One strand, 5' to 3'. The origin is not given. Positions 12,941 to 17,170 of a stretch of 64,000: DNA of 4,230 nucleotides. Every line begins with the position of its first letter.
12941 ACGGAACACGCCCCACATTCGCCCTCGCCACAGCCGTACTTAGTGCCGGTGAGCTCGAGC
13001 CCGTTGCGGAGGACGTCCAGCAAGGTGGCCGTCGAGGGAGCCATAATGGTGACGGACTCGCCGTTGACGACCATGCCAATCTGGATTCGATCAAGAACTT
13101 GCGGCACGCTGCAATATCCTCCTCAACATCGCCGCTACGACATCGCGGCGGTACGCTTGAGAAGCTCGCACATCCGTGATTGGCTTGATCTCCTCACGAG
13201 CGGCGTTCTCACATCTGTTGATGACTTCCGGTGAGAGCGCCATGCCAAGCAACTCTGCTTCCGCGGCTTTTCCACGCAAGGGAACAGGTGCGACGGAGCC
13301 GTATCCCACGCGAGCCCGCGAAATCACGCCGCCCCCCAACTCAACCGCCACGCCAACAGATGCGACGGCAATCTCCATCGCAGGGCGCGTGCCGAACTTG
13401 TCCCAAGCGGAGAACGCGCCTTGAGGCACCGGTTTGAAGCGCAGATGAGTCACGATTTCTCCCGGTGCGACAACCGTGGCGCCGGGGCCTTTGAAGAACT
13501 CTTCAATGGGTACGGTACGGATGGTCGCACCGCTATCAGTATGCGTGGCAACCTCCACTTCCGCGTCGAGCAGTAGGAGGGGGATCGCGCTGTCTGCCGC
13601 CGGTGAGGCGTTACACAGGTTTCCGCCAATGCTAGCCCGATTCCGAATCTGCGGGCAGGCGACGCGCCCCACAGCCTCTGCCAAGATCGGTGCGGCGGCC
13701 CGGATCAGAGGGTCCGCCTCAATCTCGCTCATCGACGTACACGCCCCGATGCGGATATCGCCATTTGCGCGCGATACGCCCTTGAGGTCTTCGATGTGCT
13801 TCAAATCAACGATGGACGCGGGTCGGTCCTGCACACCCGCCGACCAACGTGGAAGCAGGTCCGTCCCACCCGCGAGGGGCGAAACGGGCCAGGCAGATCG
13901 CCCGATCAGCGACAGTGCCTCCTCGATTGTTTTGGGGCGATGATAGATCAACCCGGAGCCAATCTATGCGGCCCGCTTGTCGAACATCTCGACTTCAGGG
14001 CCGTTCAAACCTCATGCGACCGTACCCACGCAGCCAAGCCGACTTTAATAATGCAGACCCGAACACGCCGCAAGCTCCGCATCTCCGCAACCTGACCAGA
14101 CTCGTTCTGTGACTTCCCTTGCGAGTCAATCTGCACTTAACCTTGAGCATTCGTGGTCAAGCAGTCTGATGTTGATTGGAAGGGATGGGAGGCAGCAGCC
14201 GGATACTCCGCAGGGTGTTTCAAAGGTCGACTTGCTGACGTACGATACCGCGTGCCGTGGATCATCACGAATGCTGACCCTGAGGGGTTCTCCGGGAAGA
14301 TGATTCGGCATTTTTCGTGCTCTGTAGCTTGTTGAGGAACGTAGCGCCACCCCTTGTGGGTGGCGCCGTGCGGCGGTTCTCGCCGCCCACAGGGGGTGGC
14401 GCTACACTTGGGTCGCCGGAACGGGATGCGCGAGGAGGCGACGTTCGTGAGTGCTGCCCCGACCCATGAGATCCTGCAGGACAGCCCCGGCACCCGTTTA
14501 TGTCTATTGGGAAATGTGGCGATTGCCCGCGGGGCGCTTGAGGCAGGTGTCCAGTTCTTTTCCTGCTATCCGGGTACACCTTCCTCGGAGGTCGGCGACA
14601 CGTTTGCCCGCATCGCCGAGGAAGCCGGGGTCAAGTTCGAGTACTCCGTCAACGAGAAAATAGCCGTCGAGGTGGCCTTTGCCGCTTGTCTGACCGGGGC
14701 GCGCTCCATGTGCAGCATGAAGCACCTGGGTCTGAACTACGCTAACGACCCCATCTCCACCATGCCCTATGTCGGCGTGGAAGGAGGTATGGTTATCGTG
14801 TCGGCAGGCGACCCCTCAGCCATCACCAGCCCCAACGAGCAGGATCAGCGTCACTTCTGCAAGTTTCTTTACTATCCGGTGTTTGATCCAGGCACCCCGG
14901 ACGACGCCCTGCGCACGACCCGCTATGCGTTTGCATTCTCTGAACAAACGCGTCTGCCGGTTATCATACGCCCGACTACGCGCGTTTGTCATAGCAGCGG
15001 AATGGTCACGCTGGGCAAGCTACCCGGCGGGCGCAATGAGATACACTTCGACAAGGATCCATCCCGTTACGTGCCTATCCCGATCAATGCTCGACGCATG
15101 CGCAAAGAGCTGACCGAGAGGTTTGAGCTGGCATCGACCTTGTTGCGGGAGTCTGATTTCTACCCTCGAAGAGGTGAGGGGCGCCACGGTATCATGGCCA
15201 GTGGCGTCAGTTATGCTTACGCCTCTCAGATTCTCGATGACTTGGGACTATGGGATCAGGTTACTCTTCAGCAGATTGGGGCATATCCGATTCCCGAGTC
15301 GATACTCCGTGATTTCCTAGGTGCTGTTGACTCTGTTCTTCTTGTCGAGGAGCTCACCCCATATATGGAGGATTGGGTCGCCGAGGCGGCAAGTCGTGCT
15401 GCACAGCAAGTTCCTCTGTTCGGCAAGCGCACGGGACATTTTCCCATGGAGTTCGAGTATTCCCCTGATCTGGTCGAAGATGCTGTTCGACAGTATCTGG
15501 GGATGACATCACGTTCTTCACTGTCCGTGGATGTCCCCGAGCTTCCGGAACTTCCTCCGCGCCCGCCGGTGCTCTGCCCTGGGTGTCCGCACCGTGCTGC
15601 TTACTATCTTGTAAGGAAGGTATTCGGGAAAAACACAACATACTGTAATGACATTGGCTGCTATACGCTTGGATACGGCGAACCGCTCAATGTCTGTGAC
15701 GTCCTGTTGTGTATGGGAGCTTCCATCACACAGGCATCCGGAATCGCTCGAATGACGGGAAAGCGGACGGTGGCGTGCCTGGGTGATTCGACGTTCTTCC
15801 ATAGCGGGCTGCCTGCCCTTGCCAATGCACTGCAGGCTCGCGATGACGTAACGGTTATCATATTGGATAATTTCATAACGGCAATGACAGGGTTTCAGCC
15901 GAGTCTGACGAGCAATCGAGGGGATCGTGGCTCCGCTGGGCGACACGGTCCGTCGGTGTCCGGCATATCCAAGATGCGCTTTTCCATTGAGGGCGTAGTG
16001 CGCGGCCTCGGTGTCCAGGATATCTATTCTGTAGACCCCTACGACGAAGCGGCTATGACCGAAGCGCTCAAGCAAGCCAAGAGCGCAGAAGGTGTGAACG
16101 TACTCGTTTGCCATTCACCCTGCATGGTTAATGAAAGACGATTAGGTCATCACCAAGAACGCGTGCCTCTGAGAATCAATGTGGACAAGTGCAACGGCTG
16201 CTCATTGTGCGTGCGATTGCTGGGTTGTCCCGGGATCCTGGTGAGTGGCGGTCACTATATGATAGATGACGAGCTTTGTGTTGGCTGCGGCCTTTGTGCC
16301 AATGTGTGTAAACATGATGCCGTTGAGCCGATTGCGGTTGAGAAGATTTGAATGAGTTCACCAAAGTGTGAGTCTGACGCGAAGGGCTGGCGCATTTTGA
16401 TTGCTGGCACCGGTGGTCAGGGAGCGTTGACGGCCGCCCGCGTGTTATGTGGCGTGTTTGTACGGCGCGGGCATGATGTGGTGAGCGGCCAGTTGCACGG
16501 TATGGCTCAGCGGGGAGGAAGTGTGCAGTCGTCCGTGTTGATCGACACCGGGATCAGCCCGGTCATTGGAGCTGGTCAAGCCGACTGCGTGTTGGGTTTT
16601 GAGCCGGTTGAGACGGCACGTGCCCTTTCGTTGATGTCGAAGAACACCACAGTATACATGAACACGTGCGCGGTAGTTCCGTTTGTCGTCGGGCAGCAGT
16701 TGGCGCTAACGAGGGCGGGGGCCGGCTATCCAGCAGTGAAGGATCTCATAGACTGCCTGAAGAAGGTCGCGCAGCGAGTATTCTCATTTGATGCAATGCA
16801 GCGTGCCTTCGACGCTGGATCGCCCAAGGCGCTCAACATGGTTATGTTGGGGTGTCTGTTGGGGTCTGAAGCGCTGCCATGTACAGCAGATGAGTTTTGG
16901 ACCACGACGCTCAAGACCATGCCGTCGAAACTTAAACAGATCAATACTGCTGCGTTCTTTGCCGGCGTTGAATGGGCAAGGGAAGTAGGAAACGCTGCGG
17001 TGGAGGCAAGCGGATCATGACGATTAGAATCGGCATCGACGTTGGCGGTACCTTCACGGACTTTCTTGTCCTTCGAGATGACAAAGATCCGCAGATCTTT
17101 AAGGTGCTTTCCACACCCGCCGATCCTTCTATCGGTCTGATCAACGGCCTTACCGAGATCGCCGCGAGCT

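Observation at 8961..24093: Divergent catabolic supercluster: Mo-hydroxylase (CoxMSL-like) + family-III CoA-transferase opposite IorAB + hydantoinase A/B + acyl-CoA DH + split B12 acyl-CoA mutase; enzyme-family inventory of anaerobic indoleacetate (iaa-like) degradation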

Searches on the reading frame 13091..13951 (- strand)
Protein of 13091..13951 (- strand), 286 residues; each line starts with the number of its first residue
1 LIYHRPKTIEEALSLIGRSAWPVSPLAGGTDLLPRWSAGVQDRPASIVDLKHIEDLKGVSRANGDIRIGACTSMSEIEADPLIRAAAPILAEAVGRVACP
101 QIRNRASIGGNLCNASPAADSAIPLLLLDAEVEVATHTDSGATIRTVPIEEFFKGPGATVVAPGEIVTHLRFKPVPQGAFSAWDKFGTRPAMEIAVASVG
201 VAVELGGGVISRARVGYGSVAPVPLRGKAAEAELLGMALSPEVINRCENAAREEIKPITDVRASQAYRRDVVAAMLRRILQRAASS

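Call 3: search_protein_families(library=pfam, proteins=[window:13091-13951:-])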
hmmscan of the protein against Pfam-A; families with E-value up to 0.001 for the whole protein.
window:13091-13951:- (286 aa): 2 families
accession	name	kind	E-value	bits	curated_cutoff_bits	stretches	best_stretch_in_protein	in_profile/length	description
PF00941.27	FAD_binding_5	-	4.1e-45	154.1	27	1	3-171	5-166/170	FAD binding domain in molybdopterin dehydrogenase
PF03450.22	CO_deh_flav_C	-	2.5e-23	82.6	25.5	1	188-282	7-101/102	CO dehydrogenase flavoprotein C-terminal domain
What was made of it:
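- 13091..13951 (-): FAD-binding medium subunit of the Mo hydroxylase. FAD_binding_5 + CO_deh_flav_C (call 3).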

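Call 5: search_protein_families(library=ncbifam, proteins=[window:13091-13951:-], max_evalue=1e-10)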
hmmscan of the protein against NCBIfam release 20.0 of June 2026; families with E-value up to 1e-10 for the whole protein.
window:13091-13951:- (286 aa): 7 families
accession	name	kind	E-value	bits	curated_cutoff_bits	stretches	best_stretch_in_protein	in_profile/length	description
NF043083.1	XdhB_XDHase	equivalog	2.2e-69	233.8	310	1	3-284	7-284/289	xanthine dehydrogenase subunit XdhB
NF007427.0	PRK09971.1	equivalog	1.1e-64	218.5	287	1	3-284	7-284/292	xanthine dehydrogenase FAD-binding subunit XdhB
NF041019.1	glyceraldDH_beta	equivalog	8.2e-53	179.4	350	1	3-282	8-279/280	glyceraldehyde dehydrogenase subunit beta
TIGR02963.1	xanthine_xdhA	equivalog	7.8e-45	153.4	467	1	5-279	197-464/468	xanthine dehydrogenase small subunit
TIGR03199.1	pucC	equivalog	3.3e-36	124.9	306.05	1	6-275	1-261/264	xanthine dehydrogenase subunit C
TIGR03195.1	4hydrxCoA_B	equivalog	1.1e-34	120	404.55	2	4-114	8-116/321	4-hydroxybenzoyl-CoA reductase subunit beta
TIGR03312.1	Se_sel_red_FAD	hypoth_equivalog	7.8e-12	44.9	241.5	1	3-274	4-241/257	molybdopterin-dependent oxidoreductase FAD-binding subunit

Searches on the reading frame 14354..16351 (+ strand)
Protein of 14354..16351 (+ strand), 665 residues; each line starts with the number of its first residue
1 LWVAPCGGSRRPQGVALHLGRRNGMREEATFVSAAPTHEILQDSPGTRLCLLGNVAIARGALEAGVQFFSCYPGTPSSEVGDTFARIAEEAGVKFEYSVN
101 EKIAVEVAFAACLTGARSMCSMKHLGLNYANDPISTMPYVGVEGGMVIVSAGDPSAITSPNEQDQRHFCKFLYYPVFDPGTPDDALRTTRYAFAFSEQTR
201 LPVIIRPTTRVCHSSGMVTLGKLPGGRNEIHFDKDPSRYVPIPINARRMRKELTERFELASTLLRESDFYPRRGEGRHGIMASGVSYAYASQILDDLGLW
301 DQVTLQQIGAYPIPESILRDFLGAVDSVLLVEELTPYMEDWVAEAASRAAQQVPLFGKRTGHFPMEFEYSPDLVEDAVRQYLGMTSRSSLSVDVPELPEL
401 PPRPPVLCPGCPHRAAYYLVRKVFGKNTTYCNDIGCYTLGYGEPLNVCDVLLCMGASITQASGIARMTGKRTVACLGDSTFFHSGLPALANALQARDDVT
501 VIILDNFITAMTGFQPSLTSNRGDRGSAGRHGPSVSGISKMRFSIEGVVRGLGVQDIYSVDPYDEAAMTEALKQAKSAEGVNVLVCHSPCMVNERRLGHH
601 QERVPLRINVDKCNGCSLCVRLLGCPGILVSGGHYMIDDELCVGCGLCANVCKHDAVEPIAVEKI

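Call 3: search_protein_families(library=pfam, proteins=[window:14354-16351:+])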
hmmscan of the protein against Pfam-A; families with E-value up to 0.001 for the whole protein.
window:14354-16351:+ (665 aa): 6 families
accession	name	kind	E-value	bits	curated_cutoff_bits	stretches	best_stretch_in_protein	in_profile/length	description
PF02775.26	TPP_enzyme_C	-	6e-20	72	21.9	1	433-584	1-149/151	Thiamine pyrophosphate enzyme, C-terminal TPP binding domain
PF01855.24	POR_N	-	2.5e-10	40.9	27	1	60-218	2-165/231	Pyruvate flavodoxin/ferredoxin oxidoreductase, thiamine diP-bdg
PF00037.32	Fer4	-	1.7e-09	37.6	21.1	1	636-657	2-23/24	4Fe-4S binding domain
PF12797.12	Fer4_2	-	6e-07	29.5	24.5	1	634-653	2-21/22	4Fe-4S binding domain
PF12837.12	Fer4_6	-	0.00018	21.7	25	1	637-656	4-23/24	4Fe-4S binding domain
PF14697.11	Fer4_21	-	0.0002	21.9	35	0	637-661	3-27/59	4Fe-4S dicluster domain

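Call 5: search_protein_families(library=ncbifam, proteins=[window:14354-16351:+], max_evalue=1e-10)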
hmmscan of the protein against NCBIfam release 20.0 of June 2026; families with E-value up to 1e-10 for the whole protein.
window:14354-16351:+ (665 aa): 6 families
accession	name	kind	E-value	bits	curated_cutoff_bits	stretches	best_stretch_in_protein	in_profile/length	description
TIGR03336.1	IOR_alpha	equivalog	5.8e-198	659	650.9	1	49-657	3-595/595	indolepyruvate ferredoxin oxidoreductase subunit alpha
NF009589.0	PRK13030.1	subfamily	1.9e-30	105.4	816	1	67-620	57-649/1170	indolepyruvate ferredoxin oxidoreductase family protein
NF009588.0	PRK13029.1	subfamily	1.1e-15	56.7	952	1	68-621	58-667/1196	indolepyruvate ferredoxin oxidoreductase family protein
TIGR03710.1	OAFO_sf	subfamily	2.1e-15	56.3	482.75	1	35-121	180-266/561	2-oxoacid:acceptor oxidoreductase subunit alpha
NF005507.0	PRK07119.1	subfamily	7.5e-15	54.6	399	1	49-205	5-167/352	3-methyl-2-oxobutanoate dehydrogenase subunit VorB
NF006412.0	PRK08659.1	equivalog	1.4e-14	54.1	411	1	51-220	8-183/378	2-oxoacid:acceptor oxidoreductase subunit alpha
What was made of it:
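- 14447..16351 (+): IorA, indolepyruvate:ferredoxin oxidoreductase alpha subunit (TPP and 2x[4Fe-4S] motifs). Proposed entry enzyme making indoleacetyl-CoA. TIGR03336 659 bits, above the 650.9 cutoff (call 5).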

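Call 83: search_solved_structures(query=window:14447-16351:+, max_evalue=0.00001)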
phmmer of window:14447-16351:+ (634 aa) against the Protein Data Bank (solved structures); distinct sequences matched with E-value up to 0.00001: 2.
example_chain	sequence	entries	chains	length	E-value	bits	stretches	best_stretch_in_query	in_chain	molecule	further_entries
8ys5_A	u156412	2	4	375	5.3e-07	31.7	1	22-191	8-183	2-oxoglutarate synthase subunit alpha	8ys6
1yd7_A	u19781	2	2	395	8.8e-07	31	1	20-184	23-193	2-keto acid:ferredoxin oxidoreductase subunit alpha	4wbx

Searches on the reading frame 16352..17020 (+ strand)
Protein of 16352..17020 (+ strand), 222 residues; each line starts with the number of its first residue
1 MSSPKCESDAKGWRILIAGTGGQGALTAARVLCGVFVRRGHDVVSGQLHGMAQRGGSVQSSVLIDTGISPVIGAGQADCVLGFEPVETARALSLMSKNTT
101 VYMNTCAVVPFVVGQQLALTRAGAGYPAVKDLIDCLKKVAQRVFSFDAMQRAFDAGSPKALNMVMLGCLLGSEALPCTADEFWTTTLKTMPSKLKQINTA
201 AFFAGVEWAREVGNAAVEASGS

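Call 3: search_protein_families(library=pfam, proteins=[window:16352-17020:+])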
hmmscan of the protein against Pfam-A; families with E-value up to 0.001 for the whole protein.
window:16352-17020:+ (222 aa): 1 family
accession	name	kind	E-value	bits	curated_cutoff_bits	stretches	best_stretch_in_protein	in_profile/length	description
PF01558.24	POR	-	2.1e-26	93.5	27.4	1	21-207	1-173/173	Pyruvate ferredoxin/flavodoxin oxidoreductase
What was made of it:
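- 16352..17020 (+): IorB, IOR beta subunit. PF01558 (call 3).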

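Call 5: search_protein_families(library=ncbifam, proteins=[window:16352-17020:+], max_evalue=1e-10)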
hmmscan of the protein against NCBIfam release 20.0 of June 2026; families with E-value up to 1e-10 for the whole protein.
window:16352-17020:+ (222 aa): 16 families
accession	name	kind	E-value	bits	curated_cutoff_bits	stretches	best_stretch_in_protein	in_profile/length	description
NF005323.0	PRK06853.1-3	equivalog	3.9e-46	157.5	238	1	11-209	5-195/197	indolepyruvate oxidoreductase subunit beta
NF005322.0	PRK06853.1-2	equivalog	2.2e-43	148.4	237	1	13-209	6-193/197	indolepyruvate oxidoreductase subunit beta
TIGR03334.1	IOR_beta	equivalog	1e-40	139.7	205.8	1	15-206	3-188/189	indolepyruvate ferredoxin oxidoreductase subunit beta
NF005325.0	PRK06853.1-5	equivalog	2.5e-37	128.5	230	1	14-207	5-189/192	indolepyruvate oxidoreductase subunit beta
NF004917.0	PRK06274.1-3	equivalog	8.7e-32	110.7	284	1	13-211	3-195/203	indolepyruvate oxidoreductase subunit beta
NF005326.0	PRK06853.1-6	equivalog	3e-28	99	348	1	11-212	2-199/202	indolepyruvate oxidoreductase subunit beta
NF005324.0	PRK06853.1-4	equivalog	9.2e-24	84.4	222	1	15-210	5-190/196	indolepyruvate oxidoreductase subunit beta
NF004918.0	PRK06274.1-4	equivalog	1.7e-23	83.4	278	1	14-205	4-188/202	indolepyruvate oxidoreductase subunit beta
NF005328.0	PRK06853.2-2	equivalog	1.9e-23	83.2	240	1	14-208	5-182/192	indolepyruvate oxidoreductase subunit beta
NF004915.0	PRK06274.1-1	equivalog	9.6e-23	80.6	274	1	14-210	4-193/194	indolepyruvate oxidoreductase subunit beta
NF005327.0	PRK06853.2-1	equivalog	1.1e-21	77.6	242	1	14-177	5-158/194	indolepyruvate oxidoreductase subunit beta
NF004916.0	PRK06274.1-2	equivalog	5.8e-20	72.1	227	1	14-106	4-96/178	indolepyruvate oxidoreductase subunit beta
NF009588.0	PRK13029.1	subfamily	4.7e-13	48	952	1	3-211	735-945/1196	indolepyruvate ferredoxin oxidoreductase family protein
NF005329.0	PRK06853.2-4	equivalog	1.9e-12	47.7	267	0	14-89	3-85/175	indolepyruvate oxidoreductase subunit beta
NF009589.0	PRK13030.1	subfamily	6e-12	44.1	816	1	2-183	718-903/1170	indolepyruvate ferredoxin oxidoreductase family protein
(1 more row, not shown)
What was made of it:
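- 16352..17020 (+): IOR-beta models are the best hits but fall below their cutoffs (call 5).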
